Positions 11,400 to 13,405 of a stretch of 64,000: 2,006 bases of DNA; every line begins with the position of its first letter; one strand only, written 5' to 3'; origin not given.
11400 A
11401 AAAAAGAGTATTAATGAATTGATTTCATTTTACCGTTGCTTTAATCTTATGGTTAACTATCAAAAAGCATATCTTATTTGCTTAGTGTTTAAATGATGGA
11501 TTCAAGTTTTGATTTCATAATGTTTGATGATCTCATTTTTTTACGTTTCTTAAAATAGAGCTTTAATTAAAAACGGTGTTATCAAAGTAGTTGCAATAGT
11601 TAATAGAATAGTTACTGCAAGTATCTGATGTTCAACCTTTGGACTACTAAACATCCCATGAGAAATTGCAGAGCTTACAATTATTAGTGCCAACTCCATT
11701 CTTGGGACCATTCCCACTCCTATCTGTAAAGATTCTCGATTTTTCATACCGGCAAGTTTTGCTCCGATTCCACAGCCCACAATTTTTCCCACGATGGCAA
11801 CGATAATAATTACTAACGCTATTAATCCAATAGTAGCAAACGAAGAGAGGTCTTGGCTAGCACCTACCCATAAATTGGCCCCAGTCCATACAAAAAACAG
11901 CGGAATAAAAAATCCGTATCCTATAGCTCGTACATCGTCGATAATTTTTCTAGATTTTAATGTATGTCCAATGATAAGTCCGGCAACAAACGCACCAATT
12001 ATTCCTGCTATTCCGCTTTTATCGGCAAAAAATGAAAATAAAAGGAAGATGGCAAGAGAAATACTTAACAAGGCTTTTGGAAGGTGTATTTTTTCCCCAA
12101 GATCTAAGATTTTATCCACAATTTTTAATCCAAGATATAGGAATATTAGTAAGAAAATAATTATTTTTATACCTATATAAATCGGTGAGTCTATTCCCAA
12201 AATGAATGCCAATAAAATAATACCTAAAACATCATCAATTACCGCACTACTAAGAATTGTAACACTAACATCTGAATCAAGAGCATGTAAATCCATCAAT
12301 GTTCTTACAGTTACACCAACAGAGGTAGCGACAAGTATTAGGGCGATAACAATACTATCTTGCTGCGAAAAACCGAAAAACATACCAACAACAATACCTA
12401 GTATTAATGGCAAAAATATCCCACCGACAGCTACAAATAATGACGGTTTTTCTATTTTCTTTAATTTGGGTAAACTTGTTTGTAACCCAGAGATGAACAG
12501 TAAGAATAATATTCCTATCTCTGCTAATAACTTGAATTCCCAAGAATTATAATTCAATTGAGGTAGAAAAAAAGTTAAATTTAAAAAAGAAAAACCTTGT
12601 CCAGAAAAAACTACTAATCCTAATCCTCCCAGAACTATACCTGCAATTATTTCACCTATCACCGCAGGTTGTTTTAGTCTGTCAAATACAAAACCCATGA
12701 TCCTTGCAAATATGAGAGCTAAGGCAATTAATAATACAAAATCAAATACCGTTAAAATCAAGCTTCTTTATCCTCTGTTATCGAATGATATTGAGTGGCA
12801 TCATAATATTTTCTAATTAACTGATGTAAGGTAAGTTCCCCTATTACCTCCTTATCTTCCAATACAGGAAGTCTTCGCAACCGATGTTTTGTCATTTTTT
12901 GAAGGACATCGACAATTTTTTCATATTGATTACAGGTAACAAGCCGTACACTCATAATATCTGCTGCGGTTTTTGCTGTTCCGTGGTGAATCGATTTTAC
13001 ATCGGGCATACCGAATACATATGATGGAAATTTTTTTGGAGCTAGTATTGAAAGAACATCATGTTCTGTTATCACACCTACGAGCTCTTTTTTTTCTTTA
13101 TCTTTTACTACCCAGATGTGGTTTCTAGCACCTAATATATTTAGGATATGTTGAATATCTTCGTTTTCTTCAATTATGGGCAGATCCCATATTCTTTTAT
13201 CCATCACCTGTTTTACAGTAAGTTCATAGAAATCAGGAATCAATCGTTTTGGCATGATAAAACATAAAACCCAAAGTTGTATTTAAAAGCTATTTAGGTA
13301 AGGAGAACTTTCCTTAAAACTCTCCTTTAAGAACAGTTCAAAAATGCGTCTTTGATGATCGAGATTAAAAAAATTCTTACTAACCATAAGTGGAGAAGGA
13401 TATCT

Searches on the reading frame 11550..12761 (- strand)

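Call 3: search_protein_families(library=pfam, proteins=[window:11550-12761:-])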
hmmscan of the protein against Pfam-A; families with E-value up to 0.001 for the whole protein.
window:11550-12761:- (403 aa): 1 family
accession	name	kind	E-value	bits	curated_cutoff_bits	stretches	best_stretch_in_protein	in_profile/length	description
PF00999.27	Na_H_Exchanger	-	3.1e-52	178.1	26.2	1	18-399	3-374/375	Sodium/hydrogen exchanger, transmembrane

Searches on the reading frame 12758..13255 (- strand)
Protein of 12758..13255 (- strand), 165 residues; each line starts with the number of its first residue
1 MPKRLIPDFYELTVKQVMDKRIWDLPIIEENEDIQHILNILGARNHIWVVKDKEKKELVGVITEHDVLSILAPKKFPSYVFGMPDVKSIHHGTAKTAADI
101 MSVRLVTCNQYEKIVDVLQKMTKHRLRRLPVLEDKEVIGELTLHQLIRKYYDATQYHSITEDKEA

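Call 3: search_protein_families(library=pfam, proteins=[window:12758-13255:-])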
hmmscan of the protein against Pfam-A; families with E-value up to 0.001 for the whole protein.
window:12758-13255:- (165 aa): 1 family
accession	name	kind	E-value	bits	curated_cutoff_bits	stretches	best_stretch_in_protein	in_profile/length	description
PF00571.33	CBS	-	1.3e-20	73.9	24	2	98-150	2-55/57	CBS domain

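Call 53: find_related_loci(query=window:12758-13255:-, collection=metagenome_contigs, flank=7000)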
Query window:12758-13255:- (165 aa) in metagenome_contigs; peptide patterns used: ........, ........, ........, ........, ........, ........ (x = any residue, [..] = any of these).
192 stretches matched a pattern; 77 encode a relative of the query (tblastn E <= 1e-3); 77 distinct loci.
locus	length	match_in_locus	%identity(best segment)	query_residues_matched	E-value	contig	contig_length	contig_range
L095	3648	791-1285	91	1-165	1e-101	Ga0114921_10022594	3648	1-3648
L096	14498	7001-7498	81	1-165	4e-92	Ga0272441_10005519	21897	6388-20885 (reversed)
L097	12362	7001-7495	81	1-165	5e-91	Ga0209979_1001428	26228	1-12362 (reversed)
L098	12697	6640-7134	79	1-165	2e-90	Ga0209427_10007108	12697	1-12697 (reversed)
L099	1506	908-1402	79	1-165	4e-96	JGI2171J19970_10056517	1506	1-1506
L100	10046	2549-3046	81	1-165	1e-89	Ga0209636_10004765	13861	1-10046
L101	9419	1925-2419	78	1-165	1e-88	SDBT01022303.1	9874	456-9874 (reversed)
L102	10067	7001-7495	78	1-165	6e-88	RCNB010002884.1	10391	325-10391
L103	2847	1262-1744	80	3-163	1e-88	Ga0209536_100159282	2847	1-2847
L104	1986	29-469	88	19-165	4e-90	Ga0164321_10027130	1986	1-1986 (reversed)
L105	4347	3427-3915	78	3-165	2e-86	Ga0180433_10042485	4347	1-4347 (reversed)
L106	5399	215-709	76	1-165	7e-86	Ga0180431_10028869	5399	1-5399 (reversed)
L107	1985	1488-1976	75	1-163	3e-88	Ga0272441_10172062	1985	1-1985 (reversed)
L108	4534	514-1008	75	1-165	6e-85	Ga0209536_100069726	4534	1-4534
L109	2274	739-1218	76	3-162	3e-86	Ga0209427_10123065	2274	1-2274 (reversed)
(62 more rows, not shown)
